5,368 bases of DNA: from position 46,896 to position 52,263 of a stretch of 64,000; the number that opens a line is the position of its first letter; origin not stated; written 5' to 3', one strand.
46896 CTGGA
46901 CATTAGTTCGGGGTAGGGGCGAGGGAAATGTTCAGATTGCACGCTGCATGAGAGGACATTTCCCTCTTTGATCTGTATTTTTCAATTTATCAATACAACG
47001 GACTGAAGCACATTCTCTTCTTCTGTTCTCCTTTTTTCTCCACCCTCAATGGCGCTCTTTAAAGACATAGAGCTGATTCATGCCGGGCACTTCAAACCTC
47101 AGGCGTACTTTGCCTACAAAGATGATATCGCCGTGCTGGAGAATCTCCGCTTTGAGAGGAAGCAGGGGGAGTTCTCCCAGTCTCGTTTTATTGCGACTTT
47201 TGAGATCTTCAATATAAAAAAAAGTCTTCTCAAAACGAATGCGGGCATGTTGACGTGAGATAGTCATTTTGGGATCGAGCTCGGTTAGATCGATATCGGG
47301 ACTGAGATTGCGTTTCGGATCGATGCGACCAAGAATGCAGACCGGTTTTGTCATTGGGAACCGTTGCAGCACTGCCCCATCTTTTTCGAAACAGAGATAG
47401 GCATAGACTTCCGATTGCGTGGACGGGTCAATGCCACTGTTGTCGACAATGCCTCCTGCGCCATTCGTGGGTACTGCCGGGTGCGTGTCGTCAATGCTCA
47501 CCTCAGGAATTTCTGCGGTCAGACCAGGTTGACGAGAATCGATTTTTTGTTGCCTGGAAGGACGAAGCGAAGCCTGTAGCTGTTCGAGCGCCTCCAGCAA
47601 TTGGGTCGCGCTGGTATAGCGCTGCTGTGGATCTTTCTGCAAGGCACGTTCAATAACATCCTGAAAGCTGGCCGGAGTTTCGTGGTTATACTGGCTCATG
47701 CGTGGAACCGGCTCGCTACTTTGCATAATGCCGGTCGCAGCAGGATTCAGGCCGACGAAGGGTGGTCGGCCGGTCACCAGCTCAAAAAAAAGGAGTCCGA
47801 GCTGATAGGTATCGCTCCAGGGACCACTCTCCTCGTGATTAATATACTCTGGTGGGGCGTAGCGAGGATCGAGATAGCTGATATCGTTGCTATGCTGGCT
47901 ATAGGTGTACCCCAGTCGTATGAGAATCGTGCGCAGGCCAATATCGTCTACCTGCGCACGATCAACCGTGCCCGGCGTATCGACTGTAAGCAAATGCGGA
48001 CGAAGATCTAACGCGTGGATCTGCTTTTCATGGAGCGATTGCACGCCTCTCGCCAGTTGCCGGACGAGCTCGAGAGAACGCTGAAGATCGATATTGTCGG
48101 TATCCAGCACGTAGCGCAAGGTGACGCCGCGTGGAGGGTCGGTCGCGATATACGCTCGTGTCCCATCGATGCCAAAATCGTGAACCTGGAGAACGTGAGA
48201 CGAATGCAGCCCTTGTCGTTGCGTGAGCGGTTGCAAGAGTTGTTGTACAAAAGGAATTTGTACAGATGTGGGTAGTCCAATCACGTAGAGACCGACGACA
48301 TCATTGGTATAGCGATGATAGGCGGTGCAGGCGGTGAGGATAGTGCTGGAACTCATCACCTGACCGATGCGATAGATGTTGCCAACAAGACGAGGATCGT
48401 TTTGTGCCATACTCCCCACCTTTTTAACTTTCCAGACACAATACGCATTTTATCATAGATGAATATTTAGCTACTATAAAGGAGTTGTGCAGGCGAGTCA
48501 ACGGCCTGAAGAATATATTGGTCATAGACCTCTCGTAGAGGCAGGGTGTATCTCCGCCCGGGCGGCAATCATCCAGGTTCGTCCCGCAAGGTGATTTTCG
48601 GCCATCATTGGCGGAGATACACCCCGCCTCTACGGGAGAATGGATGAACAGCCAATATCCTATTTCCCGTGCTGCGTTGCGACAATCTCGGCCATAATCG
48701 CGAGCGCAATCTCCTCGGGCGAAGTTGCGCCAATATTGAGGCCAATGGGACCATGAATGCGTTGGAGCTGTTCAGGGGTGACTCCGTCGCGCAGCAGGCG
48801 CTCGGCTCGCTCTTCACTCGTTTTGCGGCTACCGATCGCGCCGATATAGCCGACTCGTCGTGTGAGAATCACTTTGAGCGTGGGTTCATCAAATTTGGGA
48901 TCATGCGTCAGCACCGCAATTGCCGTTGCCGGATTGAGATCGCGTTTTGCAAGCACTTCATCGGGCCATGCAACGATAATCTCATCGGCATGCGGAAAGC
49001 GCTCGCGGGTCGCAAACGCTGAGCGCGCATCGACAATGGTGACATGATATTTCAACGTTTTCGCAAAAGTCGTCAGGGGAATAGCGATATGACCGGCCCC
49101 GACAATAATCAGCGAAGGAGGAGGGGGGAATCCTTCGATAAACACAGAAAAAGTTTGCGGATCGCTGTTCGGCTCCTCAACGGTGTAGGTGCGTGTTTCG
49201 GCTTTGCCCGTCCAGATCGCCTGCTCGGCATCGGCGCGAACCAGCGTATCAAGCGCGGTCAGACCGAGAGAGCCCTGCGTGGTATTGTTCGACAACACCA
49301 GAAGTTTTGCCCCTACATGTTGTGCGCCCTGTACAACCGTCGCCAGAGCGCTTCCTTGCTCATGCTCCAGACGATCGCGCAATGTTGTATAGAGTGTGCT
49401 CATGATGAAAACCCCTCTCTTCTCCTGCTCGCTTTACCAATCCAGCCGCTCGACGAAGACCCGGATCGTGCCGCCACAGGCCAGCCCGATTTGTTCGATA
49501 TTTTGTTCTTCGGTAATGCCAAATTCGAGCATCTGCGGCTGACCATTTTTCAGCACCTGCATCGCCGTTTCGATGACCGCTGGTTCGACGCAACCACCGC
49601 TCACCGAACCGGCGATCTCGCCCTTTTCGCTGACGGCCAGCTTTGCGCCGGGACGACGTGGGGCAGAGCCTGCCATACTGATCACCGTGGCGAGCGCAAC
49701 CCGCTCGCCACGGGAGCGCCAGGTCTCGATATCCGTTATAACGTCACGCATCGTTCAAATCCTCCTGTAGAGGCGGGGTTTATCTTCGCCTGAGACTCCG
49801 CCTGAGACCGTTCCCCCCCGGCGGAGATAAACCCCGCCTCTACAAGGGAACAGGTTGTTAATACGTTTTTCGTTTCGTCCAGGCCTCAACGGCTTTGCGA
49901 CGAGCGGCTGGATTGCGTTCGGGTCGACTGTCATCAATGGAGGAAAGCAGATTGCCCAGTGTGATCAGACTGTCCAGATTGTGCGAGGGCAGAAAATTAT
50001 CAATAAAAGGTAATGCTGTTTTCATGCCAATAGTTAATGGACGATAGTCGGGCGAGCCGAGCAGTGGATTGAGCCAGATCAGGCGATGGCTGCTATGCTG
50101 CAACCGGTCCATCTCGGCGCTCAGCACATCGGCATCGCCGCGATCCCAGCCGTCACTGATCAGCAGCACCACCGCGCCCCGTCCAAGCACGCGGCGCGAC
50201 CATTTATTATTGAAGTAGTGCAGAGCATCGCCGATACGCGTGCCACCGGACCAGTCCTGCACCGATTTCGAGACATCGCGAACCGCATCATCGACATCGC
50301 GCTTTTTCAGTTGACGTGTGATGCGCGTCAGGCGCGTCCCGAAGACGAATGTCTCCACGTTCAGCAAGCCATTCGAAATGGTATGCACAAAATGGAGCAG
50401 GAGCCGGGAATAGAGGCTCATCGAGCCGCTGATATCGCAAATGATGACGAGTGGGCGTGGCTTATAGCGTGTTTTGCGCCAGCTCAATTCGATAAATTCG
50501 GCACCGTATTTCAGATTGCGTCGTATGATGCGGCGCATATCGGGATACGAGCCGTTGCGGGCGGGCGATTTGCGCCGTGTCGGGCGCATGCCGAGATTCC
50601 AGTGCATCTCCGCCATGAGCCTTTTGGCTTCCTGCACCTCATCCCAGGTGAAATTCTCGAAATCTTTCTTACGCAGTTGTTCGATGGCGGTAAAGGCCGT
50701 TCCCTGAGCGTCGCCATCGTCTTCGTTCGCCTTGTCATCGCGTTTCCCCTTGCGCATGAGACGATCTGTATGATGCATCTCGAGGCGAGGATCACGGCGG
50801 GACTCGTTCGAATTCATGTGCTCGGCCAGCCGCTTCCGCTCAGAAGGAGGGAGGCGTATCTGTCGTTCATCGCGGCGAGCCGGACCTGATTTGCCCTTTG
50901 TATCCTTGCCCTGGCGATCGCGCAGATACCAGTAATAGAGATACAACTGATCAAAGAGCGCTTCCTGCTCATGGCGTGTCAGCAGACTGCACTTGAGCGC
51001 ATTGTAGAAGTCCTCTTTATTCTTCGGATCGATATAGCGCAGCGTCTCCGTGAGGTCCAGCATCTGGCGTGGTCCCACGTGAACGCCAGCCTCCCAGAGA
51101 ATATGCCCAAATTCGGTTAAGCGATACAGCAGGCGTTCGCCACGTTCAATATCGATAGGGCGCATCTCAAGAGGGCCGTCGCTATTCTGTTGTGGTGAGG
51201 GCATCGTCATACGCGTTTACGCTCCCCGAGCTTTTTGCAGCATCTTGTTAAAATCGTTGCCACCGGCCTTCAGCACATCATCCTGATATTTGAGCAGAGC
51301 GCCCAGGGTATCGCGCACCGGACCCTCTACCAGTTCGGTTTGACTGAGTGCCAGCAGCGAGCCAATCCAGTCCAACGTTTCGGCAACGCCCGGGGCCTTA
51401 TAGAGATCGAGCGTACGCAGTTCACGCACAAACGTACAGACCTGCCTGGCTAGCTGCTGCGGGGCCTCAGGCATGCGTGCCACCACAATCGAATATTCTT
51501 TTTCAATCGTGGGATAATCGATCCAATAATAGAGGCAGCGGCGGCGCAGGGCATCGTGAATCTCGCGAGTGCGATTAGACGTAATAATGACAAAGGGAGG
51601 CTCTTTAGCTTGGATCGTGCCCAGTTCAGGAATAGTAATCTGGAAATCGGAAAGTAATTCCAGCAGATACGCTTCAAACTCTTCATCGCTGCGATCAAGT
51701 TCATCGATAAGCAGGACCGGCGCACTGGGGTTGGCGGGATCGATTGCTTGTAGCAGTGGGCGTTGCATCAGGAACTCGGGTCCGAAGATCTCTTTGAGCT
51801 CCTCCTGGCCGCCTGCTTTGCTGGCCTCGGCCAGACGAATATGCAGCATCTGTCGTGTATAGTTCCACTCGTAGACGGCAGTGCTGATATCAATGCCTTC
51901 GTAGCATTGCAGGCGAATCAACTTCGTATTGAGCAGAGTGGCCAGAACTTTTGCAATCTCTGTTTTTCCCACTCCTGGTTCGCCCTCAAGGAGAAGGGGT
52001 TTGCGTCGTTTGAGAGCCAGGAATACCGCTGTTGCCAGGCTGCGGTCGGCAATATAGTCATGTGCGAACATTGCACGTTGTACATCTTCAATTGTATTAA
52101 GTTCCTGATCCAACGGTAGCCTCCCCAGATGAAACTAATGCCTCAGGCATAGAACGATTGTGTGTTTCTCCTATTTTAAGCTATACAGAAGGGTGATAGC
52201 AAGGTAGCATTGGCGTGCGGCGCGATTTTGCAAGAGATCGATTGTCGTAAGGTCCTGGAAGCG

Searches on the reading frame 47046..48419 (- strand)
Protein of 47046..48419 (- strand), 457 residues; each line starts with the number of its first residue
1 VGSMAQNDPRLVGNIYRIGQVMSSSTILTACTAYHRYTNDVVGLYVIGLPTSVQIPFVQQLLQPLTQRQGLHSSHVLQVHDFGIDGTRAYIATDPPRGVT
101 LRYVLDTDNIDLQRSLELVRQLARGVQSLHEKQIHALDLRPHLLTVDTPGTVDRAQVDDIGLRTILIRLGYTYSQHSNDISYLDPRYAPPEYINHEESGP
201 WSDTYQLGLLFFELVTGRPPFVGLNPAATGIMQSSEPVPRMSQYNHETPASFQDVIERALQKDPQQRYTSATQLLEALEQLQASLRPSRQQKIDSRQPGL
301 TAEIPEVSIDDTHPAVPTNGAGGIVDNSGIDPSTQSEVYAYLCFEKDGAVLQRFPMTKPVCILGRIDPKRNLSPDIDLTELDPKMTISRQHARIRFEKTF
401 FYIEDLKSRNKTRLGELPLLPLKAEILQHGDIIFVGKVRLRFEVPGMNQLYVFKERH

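Call 21: search_protein_families(library=pfam, proteins=[window:47046-48419:-])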
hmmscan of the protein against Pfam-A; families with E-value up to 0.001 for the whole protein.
window:47046-48419:- (457 aa): 3 families
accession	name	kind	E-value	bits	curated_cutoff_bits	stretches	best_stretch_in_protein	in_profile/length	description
PF00069.31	Pkinase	-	3.6e-18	66.4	31.7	1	68-276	52-259/263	Protein kinase domain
PF07714.23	PK_Tyr_Ser-Thr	-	1.3e-12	48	23.1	1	63-269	50-250/258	Protein tyrosine and serine/threonine kinase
PF00498.31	FHA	-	1.2e-11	45.3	20.7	1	370-434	5-65/67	FHA domain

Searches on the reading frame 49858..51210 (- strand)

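Call 33: search_protein_families(library=pfam, proteins=[window:49858-51210:-])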
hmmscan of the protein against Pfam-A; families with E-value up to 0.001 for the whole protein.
window:49858-51210:- (450 aa): 2 families
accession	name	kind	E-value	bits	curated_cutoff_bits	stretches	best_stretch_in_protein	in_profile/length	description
PF05762.20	VWA_CoxE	-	5.2e-63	212.9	26.4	1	208-414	12-221/222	VWA domain containing CoxE-like protein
PF13519.12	VWA_2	-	0.00023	22.2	27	0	254-354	1-106/107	von Willebrand factor type A domain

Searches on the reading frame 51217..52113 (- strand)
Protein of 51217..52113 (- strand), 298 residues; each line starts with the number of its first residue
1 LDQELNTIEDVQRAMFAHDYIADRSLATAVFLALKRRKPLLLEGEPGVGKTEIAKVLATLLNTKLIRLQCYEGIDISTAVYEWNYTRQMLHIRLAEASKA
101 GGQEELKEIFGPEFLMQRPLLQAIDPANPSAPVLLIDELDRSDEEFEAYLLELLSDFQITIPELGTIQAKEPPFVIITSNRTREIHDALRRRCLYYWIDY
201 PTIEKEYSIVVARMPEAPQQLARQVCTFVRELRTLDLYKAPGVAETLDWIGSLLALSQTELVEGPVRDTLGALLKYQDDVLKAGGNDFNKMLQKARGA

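Call 33: search_protein_families(library=pfam, proteins=[window:51217-52113:-])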
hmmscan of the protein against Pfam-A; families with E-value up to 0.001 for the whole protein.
window:51217-52113:- (298 aa): 9 families
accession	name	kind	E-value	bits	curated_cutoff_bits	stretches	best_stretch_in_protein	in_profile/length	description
PF07728.20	AAA_5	-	3.7e-14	53.4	22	1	39-193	1-139/139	AAA domain (dynein-related subfamily)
PF00004.35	AAA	-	5.2e-12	46.8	21.2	1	40-193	1-123/131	ATPase family associated with various cellular activities (AAA)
PF07726.17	AAA_3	-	5.2e-09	36.5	27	0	40-71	2-33/131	ATPase family associated with various cellular activities (AAA)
PF13401.12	AAA_22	-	3.3e-06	27.9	27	1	36-156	4-113/130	AAA domain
PF13191.12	AAA_16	-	7.8e-06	26.9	32.6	1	38-156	25-158/167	AAA ATPase domain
PF05496.18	RuvB_N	-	1.1e-05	25.7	27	0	35-65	28-61/159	Holliday junction DNA helicase RuvB P-loop domain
PF20720.3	nSTAND3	-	0.00044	20.4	27.2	1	32-64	12-44/155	Novel STAND NTPase 3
PF00910.28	RNA_helicase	-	0.0005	21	21.5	0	41-65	2-26/105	RNA helicase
PF07724.20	AAA_2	-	0.00079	19.9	27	0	41-182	7-126/166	AAA domain (Cdc48 subfamily)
